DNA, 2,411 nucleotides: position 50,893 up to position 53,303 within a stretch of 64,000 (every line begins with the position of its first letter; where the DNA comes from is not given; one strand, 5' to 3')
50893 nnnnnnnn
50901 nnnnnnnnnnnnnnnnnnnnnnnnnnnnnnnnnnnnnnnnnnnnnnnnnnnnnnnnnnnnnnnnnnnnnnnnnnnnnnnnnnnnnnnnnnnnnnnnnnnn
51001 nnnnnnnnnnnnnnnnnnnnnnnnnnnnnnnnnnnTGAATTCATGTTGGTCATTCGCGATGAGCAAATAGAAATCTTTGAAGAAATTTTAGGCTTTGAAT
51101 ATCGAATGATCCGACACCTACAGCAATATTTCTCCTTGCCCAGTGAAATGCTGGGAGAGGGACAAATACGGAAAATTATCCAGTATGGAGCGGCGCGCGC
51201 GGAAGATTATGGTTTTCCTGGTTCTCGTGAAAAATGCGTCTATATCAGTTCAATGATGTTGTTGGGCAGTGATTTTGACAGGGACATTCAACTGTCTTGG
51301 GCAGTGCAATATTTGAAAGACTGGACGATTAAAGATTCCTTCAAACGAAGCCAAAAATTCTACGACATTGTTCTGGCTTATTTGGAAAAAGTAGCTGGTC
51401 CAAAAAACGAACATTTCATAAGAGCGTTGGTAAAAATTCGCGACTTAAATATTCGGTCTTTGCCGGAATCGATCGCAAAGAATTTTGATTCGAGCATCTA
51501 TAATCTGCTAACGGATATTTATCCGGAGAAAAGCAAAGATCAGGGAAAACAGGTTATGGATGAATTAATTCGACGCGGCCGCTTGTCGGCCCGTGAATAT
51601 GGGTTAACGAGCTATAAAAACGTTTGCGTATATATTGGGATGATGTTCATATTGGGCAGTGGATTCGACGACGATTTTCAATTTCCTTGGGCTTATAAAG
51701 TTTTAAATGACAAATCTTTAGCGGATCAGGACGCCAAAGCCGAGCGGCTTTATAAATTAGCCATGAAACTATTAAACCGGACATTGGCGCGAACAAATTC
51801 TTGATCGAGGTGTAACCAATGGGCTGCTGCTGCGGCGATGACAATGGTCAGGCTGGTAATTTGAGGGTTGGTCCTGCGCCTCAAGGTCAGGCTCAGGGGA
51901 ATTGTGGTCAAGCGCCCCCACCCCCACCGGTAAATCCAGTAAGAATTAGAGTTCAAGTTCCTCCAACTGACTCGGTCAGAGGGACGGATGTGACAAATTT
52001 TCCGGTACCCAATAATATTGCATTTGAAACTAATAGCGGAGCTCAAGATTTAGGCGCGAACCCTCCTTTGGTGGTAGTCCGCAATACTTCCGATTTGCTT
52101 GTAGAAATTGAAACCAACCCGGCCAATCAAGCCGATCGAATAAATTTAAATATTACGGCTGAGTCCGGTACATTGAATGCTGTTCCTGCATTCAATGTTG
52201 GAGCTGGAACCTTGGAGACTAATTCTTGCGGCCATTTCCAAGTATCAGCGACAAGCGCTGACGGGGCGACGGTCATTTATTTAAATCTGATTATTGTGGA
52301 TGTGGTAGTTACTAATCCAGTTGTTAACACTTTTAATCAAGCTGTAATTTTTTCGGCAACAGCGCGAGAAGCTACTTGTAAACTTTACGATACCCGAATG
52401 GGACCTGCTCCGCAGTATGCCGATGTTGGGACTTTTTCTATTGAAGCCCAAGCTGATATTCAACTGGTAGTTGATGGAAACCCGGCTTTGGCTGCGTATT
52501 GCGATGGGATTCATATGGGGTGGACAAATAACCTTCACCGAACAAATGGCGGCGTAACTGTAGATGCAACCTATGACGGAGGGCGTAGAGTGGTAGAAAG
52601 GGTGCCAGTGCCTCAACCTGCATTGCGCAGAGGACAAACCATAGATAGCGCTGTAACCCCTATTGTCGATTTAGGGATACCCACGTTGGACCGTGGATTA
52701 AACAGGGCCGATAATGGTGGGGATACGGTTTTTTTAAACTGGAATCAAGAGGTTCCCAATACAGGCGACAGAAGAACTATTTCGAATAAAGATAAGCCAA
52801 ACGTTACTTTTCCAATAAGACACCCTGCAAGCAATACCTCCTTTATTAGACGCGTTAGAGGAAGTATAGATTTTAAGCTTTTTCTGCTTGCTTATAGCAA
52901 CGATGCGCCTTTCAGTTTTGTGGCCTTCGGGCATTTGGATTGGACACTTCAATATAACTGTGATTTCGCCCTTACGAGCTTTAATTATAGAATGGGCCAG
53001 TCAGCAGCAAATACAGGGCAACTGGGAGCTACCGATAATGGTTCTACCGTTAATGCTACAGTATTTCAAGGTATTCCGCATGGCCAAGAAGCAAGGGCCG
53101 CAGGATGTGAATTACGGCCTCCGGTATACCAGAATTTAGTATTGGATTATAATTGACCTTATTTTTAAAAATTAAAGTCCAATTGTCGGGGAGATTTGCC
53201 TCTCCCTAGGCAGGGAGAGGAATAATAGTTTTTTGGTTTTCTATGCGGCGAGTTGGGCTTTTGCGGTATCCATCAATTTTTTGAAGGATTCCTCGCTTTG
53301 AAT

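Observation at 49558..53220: Compact DUF4123-centred four-gene cassette with no secretion machinery nearby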

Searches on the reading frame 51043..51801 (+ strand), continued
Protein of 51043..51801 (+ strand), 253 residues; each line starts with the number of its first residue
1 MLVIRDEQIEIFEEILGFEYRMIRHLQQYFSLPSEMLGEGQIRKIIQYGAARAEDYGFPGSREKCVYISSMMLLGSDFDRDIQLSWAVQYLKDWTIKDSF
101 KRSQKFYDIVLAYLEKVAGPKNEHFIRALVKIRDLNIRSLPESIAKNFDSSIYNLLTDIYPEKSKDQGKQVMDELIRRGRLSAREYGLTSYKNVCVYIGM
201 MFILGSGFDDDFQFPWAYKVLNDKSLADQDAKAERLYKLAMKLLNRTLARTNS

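Call 99: search_solved_structures(query=A6, max_evalue=1)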
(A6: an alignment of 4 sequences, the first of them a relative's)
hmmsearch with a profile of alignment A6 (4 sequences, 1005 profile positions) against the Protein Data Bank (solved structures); distinct sequences matched with E-value up to 1: 0.

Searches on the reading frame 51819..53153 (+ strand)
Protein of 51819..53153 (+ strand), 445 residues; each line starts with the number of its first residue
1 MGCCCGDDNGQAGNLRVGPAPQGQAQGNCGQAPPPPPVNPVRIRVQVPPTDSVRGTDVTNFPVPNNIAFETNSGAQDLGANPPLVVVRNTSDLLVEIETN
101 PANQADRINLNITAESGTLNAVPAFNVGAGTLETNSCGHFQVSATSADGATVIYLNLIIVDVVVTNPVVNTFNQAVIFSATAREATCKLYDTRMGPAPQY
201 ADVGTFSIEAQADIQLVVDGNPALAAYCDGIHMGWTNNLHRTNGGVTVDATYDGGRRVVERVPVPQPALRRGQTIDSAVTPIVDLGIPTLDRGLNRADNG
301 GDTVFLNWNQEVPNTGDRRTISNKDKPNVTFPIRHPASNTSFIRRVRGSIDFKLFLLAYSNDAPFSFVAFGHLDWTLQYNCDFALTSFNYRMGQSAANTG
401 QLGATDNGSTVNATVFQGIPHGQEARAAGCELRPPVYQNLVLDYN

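Call 5: search_protein_families(library=pfam, proteins=[window:51819-53153:+], max_evalue=1)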
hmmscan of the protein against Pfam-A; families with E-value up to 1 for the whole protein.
window:51819-53153:+ (445 aa): 0 families

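Call 7: search_protein_families(library=ncbifam, proteins=[window:51819-53153:+], max_evalue=1)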
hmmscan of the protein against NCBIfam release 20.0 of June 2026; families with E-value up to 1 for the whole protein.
window:51819-53153:+ (445 aa): 0 families

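Call 8: search_protein_families(library=padloc, proteins=[window:51819-53153:+], max_evalue=1)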
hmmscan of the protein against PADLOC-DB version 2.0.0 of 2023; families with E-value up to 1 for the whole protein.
window:51819-53153:+ (445 aa): 0 families

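Call 9: find_homologous_proteins(query=window:51819-53153:+, max_evalue=0.001)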
Query window:51819-53153:+ (445 aa): 1 proteins with E <= 0.001 among 7971 candidates.
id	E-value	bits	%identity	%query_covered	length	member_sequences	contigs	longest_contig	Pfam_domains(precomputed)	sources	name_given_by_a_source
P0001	0.0e+0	1018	100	100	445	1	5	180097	-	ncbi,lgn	-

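Call 10: find_encoding_contigs(protein=P0001, flank=10000, max_places=6)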
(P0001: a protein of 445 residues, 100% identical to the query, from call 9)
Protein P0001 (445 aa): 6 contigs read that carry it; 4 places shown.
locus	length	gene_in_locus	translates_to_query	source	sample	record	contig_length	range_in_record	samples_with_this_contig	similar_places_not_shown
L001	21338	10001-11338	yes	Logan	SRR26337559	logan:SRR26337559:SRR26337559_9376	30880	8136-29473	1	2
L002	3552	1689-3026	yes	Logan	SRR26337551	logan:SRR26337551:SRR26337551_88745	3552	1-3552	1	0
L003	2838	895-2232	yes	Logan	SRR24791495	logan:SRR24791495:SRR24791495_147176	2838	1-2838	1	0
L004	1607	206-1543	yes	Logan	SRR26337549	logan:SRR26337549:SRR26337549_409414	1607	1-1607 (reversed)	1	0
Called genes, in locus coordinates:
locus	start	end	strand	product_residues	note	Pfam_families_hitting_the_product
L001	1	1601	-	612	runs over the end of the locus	PF07244:POTRA, PF08479:POTRA_2, PF03865:ShlB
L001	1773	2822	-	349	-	-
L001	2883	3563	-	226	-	-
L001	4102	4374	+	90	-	-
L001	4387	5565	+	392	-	PF22807:TrAA12, PF07995:GSDH, PF23500:DUF7133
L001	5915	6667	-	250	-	PF23023:Anti-Pycsar_Apyc1, PF00753:Lactamase_B, PF12706:Lactamase_B_2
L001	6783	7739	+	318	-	PF01073:3Beta_HSD, PF01370:Epimerase, PF02719:Polysacc_synt_2, PF04321:RmlD_sub_bind, PF16363:GDP_Man_Dehyd, PF07993:NAD_binding_4 (weak)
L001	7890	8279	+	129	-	-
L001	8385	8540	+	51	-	-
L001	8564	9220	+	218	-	PF13503:DUF4123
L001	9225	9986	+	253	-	-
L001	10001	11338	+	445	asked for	-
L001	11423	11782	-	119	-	PF00453:Ribosomal_L20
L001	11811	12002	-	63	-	PF01632:Ribosomal_L35p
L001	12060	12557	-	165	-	PF05198:IF3_N, PF00707:IF3_C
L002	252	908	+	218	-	PF13503:DUF4123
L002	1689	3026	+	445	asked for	-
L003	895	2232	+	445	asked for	-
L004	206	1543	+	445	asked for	-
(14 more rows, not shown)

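Call 24: find_related_loci(query=A1, collection=genome_contigs, flank=10000)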
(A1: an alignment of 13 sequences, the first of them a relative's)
Query A1 (253 aa) in genome_contigs; peptide patterns used: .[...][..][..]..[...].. (x = any residue, [..] = any of these).
98 stretches matched a pattern; 81 encode a relative of the query (tblastn E <= 1e-3); the best 80 are kept; 80 distinct loci.
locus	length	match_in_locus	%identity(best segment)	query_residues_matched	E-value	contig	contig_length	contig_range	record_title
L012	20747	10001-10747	60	1-252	2e-96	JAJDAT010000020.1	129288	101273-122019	MAG: Nitrospinia bacterium isolate OFTM166 OFTM166_19, whole genome shotgun sequence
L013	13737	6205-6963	54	1-253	3e-89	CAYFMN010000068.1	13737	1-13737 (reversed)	MAG TPA_asm: uncultured Nitrospinota bacterium isolate ERP019367_co1_96 genome assembly, contig: NODE_3291_length_13737_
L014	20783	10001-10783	42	1-252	4e-62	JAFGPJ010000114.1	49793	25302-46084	MAG: Sedimentisphaerales bacterium isolate Zod_Metabat.683 k87_1981322, whole genome shotgun sequence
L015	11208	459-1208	42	1-252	3e-60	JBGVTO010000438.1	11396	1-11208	MAG: Phycisphaerae bacterium isolate S_218_B3 k127_229097, whole genome shotgun sequence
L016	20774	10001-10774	40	1-252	2e-57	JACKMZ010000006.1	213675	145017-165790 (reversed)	MAG: Gammaproteobacteria bacterium isolate HK-STAS-PROT-131 HK-STAS-PROT-131_6, whole genome shotgun sequence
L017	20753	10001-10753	40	1-252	3e-56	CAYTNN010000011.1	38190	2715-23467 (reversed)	MAG TPA_asm: uncultured Pirellulales bacterium isolate SRP178699_co2_413 genome assembly, contig: NODE_414_length_38190_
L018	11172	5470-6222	40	1-249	2e-55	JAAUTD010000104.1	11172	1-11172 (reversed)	MAG: Synechococcaceae cyanobacterium SM1_2_3 NODE_2515_length_11172_cov_2.315890, whole genome shotgun sequence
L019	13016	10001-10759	39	1-252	3e-53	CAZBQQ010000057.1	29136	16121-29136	MAG TPA_asm: uncultured Solibacteraceae bacterium isolate binchicken_co54_448 genome assembly, contig: NODE_2694_length_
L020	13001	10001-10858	36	1-252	4e-53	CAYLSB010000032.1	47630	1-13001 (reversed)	MAG TPA_asm: uncultured Pirellulales bacterium isolate binchicken_co7_35 genome assembly, contig: NODE_1300_length_47630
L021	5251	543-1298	39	1-252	4e-51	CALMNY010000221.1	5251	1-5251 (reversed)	MAG TPA_asm: uncultured Candidatus Competibacteraceae bacterium isolate SRR8868559_bin.111_CONCOCT_v1.1_MAG genome assem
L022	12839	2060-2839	37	1-253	1e-50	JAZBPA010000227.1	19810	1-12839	MAG: Candidatus Competibacteraceae bacterium isolate bin.461 k117_4871025, whole genome shotgun sequence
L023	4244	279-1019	39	1-247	2e-47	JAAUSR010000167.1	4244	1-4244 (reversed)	MAG: Thioploca sp. isolate SL_4_0 NODE_4077_length_4244_cov_9.108574, whole genome shotgun sequence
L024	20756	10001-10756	34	1-249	5e-45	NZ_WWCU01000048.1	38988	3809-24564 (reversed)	Pseudoduganella aquatica strain FT127W NODE_48_length_38988_cov_23.454595_48, whole genome shotgun sequence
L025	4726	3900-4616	34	1-238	2e-44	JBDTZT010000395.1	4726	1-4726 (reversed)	MAG: Actinomycetota bacterium isolate cluster4_bin.173 NODE_76318_length_4726_cov_5.006637, whole genome shotgun sequenc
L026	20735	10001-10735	33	1-244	3e-44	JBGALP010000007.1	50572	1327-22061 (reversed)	MAG: Agriterribacter sp. isolate MAG_AAO_H125.79 AAOH125-79_opera_contig_1833, whole genome shotgun sequence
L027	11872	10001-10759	35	1-252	1e-43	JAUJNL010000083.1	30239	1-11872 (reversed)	MAG: Cytophagales bacterium isolate YX2bin28 opera_contig_2271, whole genome shotgun sequence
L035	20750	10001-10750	35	1-252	3e-41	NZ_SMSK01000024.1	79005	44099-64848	Segetibacter sp. 3557_3 NODE_24_length_79005_cov_44.784486, whole genome shotgun sequence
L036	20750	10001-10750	34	1-249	7e-41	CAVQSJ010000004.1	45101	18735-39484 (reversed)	MAG: uncultured Gammaproteobacteria bacterium isolate MFD00032.bin.3.452 genome assembly, contig: contig_112634, whole g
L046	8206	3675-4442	32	1-253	4e-39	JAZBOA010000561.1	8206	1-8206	MAG: Anderseniella sp. isolate bin.758 k117_7898513, whole genome shotgun sequence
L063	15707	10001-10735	29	4-248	2e-33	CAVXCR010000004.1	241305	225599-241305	MAG: Terriglobia bacterium isolate MFD01299.bin.2.147 genome assembly, contig: contig_11970, whole genome shotgun sequen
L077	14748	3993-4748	29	1-250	8e-28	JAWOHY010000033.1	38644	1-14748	MAG: Bacteroidales bacterium isolate CWP5-1.bin.50 k191_1552364, whole genome shotgun sequence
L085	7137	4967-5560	28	25-225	4e-22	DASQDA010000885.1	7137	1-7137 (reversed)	MAG TPA_asm: Polyangiaceae bacterium isolate SMAG_U11714 k141_713993, whole genome shotgun sequence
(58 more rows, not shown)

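Call 25: search_solved_structures(query=A1, max_evalue=1)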
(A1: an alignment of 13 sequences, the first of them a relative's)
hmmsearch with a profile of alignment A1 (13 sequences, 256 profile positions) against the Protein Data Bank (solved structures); distinct sequences matched with E-value up to 1: 3.
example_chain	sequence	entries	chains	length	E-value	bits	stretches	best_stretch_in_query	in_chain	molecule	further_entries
3t43_A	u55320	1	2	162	0.13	14.8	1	70-130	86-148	HIV Epitope-Scaffold 4E10_1XIZA_S0_006_C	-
9hny_F5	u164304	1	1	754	0.18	14.4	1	103-189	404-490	Kinteoplast poly(A) polymerase complex 1 subunit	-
6sga_F5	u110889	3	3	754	0.18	14.3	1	103-189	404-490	mt-SAF5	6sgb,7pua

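Call 43: predict_structure(alignment_id=A1)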
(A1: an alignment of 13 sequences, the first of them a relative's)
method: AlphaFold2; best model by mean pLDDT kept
length: 253 residues; sequences in the alignment: 13
mean_pLDDT: 88.9   pTM: 0.85
mean pLDDT of the five models: 88.9, 88.3, 88.2, 87.8, 87.6
residues with pLDDT >= 90: 176; 70-90: 50; 50-70: 25; < 50: 2
segments of 3 or more residues with pLDDT < 50: none
pLDDT, mean of each block of 10 residues (from residue 1): 59 75 93 90 96 95 96 95 94 93 96 94 90 74 73 93 96 96 93 91 94 94 89 90 82 62
secondary structure, 60 per line:
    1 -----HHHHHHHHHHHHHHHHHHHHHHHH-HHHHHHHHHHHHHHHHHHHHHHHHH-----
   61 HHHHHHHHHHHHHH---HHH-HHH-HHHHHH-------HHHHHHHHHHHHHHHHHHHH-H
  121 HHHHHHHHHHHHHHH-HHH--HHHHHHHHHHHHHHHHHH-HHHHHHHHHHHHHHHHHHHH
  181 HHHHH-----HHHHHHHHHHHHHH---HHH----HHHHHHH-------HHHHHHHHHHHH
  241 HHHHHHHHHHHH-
elements in order: H6-29 H31-55 H61-74 H86-91 H99-118 H120-135 H142-159 H161-185 H191-204 H215-221 H229-252

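Call 49: fold_search(model_id=the predicted structure, library=pdb)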
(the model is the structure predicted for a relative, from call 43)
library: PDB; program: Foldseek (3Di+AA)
matches with E <= 10: 119; with E <= 0.001: 0
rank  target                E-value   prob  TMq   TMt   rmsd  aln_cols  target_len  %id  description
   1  7p1i_A                7.3e-01  0.13  0.19  0.14  18.1       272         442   13  Cryo EM structure of bison NHA2 in detergent and N-terminal extension helix (released 2022-01-26)
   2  7mzc_A                1.0e+00  0.08  0.14  0.08  19.0       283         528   11  Cryo-EM structure of minimal TRPV1 with RTX bound in C1 state (released 2021-09-22)
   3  5cwg                  1.2e+00  0.18  0.19  0.24  16.0       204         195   12  Crystal structure of de novo designed helical repeat protein DHR10 (released 2015-12-16)
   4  2zev_B                1.4e+00  0.06  0.14  0.13  20.2       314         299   10  S. Cerevisiae Geranylgeranyl Pyrophosphate Synthase in Complex with Magnesium, IPP and BPH-715 (released 2008-12-23)
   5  7xj1_B                1.4e+00  0.06  0.13  0.08  17.9       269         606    9  Structure of human TRPV3_G573S in complex with Trpvicin in C2 symmetry (released 2022-11-09)
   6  7rqx_A                1.5e+00  0.07  0.15  0.08  18.7       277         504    8  Cryo-EM structure of the full-length TRPV1 with RTx at 25 degrees Celsius, in an intermediate-open state, class A (released 2022-06-01)
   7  5cwc                  1.6e+00  0.16  0.20  0.24  16.0       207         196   13  Crystal structure of de novo designed helical repeat protein DHR5 (released 2015-12-16)
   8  5i7d_A                1.8e+00  0.04  0.12  0.09  34.9       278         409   12  Crystal Structure of srGAP2 F-BARx WT Form-2 (released 2017-08-30)
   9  7rqv_A                2.1e+00  0.04  0.13  0.08  18.5       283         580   11  Cryo-EM structure of the full-length TRPV1 with RTx at 4 degrees Celsius, in an intermediate-closed state, class II (released 2022-06-01)
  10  6ot5_A                2.2e+00  0.04  0.14  0.07  18.6       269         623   11  Structure of the TRPV3 K169A sensitized mutant in the presence of 2-APB at 3.6 A resolution (released 2019-05-22)
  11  7dxe_A                2.3e+00  0.03  0.13  0.08  20.0       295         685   13  Structure of TRPC3 gain of function mutation R803C at 3.2 angstrom in 1340nM free calcium state (released 2022-02-02)
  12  6mhw_A                2.8e+00  0.04  0.13  0.07  18.7       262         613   10  Structure of human TRPV3 in the presence of 2-APB in C2 symmetry (1) (released 2018-10-03)
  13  7p1j_A                2.9e+00  0.06  0.19  0.14  18.2       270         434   12  Cryo EM structure of bison NHA2 in detergent structure (released 2022-01-26)
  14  2zeu_B                2.9e+00  0.05  0.17  0.15  19.5       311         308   12  S. Cerevisiae Geranylgeranyl Pyrophosphate Synthase in Complex with BPH-715 (released 2008-12-23)
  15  7ahd_B                3.1e+00  0.03  0.14  0.13  22.1       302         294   12  OpuA (E190Q) occluded (released 2020-11-25)
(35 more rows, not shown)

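Call 59: search_solved_structures(query=window:51819-53153:+, max_evalue=10)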
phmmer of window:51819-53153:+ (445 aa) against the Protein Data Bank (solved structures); distinct sequences matched with E-value up to 10: 0.

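Call 74: search_protein_families(library=pfam, alignment_id=A1, max_evalue=0.01)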
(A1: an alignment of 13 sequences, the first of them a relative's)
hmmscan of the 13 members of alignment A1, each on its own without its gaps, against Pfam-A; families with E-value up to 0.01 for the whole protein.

A. member 1, P0003 (253 aa): 0 families

B. families by the number of members that match (of 13 scanned): 2 families
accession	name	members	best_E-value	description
PF05916.17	Sld5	1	0.0054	GINS complex protein helical bundle domain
PF13424.12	TPR_12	1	0.0083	Tetratricopeptide repeat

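Call 75: search_protein_families(library=ncbifam, alignment_id=A1, max_evalue=0.01)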
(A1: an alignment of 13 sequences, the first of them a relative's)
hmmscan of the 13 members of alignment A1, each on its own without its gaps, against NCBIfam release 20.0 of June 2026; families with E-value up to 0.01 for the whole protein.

A. member 1, P0003 (253 aa): 0 families

B. families by the number of members that match (of 13 scanned): 1 family
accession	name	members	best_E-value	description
NF006147.0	PRK08295.1-4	1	0.0097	RNA polymerase factor sigma-70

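Call 92: search_protein_families(library=pfam, proteins=[L014:7351-9438:+, L017:7284-9407:+, L020:5201-7450:+, L036:6876-8990:+, L046:560-2680:+, L035:9415-9834:+, L077:2886-3326:+, L027:9407-9946:+, L085:3543-4265:+, L063:9377-10750:+], max_evalue=0.001)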
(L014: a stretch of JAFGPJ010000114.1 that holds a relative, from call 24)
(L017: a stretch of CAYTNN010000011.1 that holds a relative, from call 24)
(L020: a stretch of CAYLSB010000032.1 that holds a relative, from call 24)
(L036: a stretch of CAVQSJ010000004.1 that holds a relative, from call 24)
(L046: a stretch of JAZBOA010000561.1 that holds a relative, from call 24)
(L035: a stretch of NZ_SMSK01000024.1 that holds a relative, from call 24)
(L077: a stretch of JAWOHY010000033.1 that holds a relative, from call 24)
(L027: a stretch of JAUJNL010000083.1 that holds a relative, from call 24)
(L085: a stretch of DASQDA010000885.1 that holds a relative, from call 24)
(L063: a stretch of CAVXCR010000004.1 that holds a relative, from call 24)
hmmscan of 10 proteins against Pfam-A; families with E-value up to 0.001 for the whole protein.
L014:7351-9438:+ (696 aa): 4 families
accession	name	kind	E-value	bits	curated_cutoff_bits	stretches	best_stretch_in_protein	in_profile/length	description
PF05954.17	Phage_GPD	-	1.5e-101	340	30.1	1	29-328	1-301/305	Phage tail baseplate hub (GPD)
PF22178.3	Gp5_trimer_C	-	5.2e-34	117.2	30.9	1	471-577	1-109/112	Bacteriophage T4 gp5 C-terminal trimerisation domain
PF04717.18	Phage_base_V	-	2.6e-16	60.2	23.8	1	385-454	10-75/75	Type VI secretion system/phage-baseplate injector OB domain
PF20093.5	DUF6484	-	8.3e-05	23.6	27.6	1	430-453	38-61/61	Domain of unknown function (DUF6484)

L017:7284-9407:+ (708 aa): 4 families
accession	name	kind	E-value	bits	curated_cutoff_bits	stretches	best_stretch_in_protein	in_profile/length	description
PF05954.17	Phage_GPD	-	2.2e-98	329.7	30.1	1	31-339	1-302/305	Phage tail baseplate hub (GPD)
PF22178.3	Gp5_trimer_C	-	2.8e-33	114.8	30.9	1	482-590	1-109/112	Bacteriophage T4 gp5 C-terminal trimerisation domain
PF04717.18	Phage_base_V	-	1.5e-15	57.7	23.8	1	398-465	12-75/75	Type VI secretion system/phage-baseplate injector OB domain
PF20093.5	DUF6484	-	5.4e-05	24.2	27.6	1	441-464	38-61/61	Domain of unknown function (DUF6484)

L020:5201-7450:+ (750 aa): 5 families
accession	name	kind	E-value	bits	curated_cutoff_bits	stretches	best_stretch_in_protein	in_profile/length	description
PF05954.17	Phage_GPD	-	3.5e-103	345.4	30.1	1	29-327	1-302/305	Phage tail baseplate hub (GPD)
PF22178.3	Gp5_trimer_C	-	1.5e-38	131.8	30.9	2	469-576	1-108/112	Bacteriophage T4 gp5 C-terminal trimerisation domain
PF04717.18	Phage_base_V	-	2.7e-15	56.9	23.8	1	384-452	11-75/75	Type VI secretion system/phage-baseplate injector OB domain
PF06715.18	Gp5_C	-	3.7e-06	27.1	20.4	0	527-548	2-23/24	Gp5 C-terminal repeat (3 copies)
PF20093.5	DUF6484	-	0.00013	23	27.6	1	429-451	39-61/61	Domain of unknown function (DUF6484)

L036:6876-8990:+ (705 aa): 3 families
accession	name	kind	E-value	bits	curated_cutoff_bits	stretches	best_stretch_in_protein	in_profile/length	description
PF05954.17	Phage_GPD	-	5e-99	331.8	30.1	1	31-335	2-303/305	Phage tail baseplate hub (GPD)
PF22178.3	Gp5_trimer_C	-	7.2e-36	123.2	30.9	1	478-584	1-109/112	Bacteriophage T4 gp5 C-terminal trimerisation domain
PF04717.18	Phage_base_V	-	9.2e-15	55.2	23.8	1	393-461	11-75/75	Type VI secretion system/phage-baseplate injector OB domain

L046:560-2680:+ (707 aa): 4 families
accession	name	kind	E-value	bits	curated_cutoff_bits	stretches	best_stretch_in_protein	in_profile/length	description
PF05954.17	Phage_GPD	-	8.5e-104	347.4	30.1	1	30-330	2-303/305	Phage tail baseplate hub (GPD)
PF22178.3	Gp5_trimer_C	-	1e-33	116.2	30.9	1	472-577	2-109/112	Bacteriophage T4 gp5 C-terminal trimerisation domain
PF04717.18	Phage_base_V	-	6.7e-15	55.6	23.8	1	386-454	11-75/75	Type VI secretion system/phage-baseplate injector OB domain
PF20093.5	DUF6484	-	0.00047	21.2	27.6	0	431-453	39-61/61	Domain of unknown function (DUF6484)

L035:9415-9834:+ (140 aa): 1 family
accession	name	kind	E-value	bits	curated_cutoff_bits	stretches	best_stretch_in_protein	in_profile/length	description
PF05488.18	PAAR_motif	-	1.7e-22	79.8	27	1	22-90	2-69/70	PAAR motif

L077:2886-3326:+ (147 aa): 2 families
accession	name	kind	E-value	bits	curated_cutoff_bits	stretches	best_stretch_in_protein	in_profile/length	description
PF05488.18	PAAR_motif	-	1.3e-28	99.4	27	2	25-90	5-69/70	PAAR motif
PF13665.11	Tox-PAAR-like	-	0.00038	21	31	1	39-86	55-102/108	Toxin PAAR-like domain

L027:9407-9946:+ (180 aa): 1 family
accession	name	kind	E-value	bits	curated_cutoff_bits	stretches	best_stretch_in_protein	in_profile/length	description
PF05488.18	PAAR_motif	-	1.3e-18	67.4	27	1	31-89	11-68/70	PAAR motif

L085:3543-4265:+ (241 aa): 0 families

L063:9377-10750:+ (458 aa): 1 family
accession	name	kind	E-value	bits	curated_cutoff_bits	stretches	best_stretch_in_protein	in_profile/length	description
PF13503.11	DUF4123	-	5.2e-33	114.2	25.8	1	48-165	1-118/119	Domain of unknown function (DUF4123)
